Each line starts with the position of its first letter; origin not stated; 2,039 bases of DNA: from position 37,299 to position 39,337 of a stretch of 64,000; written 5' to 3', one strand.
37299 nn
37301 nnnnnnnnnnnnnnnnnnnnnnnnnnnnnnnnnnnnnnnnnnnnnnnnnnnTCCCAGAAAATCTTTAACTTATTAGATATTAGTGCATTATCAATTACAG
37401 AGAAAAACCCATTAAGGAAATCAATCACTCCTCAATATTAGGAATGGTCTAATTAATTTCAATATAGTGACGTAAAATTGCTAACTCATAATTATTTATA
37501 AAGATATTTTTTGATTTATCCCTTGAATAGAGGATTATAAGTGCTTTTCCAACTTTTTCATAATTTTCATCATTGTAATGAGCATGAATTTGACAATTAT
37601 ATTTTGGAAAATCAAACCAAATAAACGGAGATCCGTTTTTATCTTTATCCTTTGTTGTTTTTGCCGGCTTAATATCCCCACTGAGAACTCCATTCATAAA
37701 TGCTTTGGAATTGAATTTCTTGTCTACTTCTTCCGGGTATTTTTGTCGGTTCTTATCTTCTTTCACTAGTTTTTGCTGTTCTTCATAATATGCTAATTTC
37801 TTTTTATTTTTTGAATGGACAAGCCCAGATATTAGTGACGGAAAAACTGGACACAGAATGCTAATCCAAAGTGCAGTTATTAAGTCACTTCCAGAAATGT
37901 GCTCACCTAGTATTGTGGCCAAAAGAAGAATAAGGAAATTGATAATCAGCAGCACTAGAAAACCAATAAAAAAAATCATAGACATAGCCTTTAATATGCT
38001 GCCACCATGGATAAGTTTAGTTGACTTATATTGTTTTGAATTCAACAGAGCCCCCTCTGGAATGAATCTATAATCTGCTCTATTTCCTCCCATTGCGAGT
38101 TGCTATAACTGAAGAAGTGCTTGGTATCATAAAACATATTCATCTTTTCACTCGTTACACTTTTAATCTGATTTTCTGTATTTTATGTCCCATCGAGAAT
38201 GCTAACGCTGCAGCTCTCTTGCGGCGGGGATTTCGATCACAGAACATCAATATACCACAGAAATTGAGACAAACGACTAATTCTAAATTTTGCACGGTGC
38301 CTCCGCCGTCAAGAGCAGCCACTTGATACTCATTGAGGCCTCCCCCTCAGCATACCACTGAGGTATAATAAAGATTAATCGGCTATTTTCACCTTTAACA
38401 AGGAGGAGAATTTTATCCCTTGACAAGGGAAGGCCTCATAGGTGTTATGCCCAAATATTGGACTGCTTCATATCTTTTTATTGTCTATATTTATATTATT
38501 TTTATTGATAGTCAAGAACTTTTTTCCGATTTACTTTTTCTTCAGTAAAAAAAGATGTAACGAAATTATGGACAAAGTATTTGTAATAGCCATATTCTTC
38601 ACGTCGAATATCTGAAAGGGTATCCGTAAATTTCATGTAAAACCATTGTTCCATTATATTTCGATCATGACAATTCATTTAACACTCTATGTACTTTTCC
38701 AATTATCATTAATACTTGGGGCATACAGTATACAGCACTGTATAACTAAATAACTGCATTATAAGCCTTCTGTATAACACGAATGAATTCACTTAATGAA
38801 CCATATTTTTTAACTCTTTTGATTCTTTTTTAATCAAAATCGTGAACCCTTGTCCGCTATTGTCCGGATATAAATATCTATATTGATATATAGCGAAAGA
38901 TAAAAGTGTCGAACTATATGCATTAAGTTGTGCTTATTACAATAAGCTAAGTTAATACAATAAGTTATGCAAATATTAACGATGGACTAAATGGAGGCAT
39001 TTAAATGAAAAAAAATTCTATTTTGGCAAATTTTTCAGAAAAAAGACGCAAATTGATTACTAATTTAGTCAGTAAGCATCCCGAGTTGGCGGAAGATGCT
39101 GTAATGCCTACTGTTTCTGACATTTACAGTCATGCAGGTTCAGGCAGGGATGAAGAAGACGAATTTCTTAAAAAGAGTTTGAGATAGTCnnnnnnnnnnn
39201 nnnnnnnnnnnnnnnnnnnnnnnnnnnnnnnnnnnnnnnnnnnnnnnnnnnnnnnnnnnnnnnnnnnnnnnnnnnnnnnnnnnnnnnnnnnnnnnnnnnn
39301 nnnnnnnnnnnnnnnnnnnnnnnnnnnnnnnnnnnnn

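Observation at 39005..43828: Second rSAM/SPASM enzyme with an upstream 60-aa peptide, a NitT/TauT ABC importer and an O-methyltransferase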

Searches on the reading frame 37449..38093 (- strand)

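Call 4: search_protein_families(library=pfam, proteins=[window:37449-38093:-], max_evalue=0.01)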
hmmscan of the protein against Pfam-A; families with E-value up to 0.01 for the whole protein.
window:37449-38093:- (214 aa): 1 family
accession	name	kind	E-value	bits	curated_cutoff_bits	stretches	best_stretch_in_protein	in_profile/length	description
PF04893.22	Yip1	-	0.0046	17.3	28.6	1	28-93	53-118/173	Yip1 domain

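Call 5: search_protein_families(library=ncbifam, proteins=[window:37449-38093:-], max_evalue=0.01)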
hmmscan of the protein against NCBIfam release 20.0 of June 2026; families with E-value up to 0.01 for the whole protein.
window:37449-38093:- (214 aa): 0 families

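Call 17: search_protein_families(library=padloc, proteins=[window:37449-38093:-], max_evalue=0.01)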
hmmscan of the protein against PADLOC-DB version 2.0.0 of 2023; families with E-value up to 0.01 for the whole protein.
window:37449-38093:- (214 aa): 0 families

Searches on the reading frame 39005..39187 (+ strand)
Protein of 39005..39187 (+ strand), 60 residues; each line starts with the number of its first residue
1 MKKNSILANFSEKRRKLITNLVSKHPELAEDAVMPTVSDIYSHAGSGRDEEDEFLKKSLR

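Call 4: search_protein_families(library=pfam, proteins=[window:39005-39187:+], max_evalue=0.01)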
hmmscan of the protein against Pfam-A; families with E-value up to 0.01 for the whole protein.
window:39005-39187:+ (60 aa): 0 families

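Call 5: search_protein_families(library=ncbifam, proteins=[window:39005-39187:+], max_evalue=0.01)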
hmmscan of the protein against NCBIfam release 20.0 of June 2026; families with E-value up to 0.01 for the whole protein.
window:39005-39187:+ (60 aa): 0 families

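Call 17: search_protein_families(library=padloc, proteins=[window:39005-39187:+], max_evalue=0.01)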
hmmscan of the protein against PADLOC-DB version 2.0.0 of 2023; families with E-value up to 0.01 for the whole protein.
window:39005-39187:+ (60 aa): 0 families
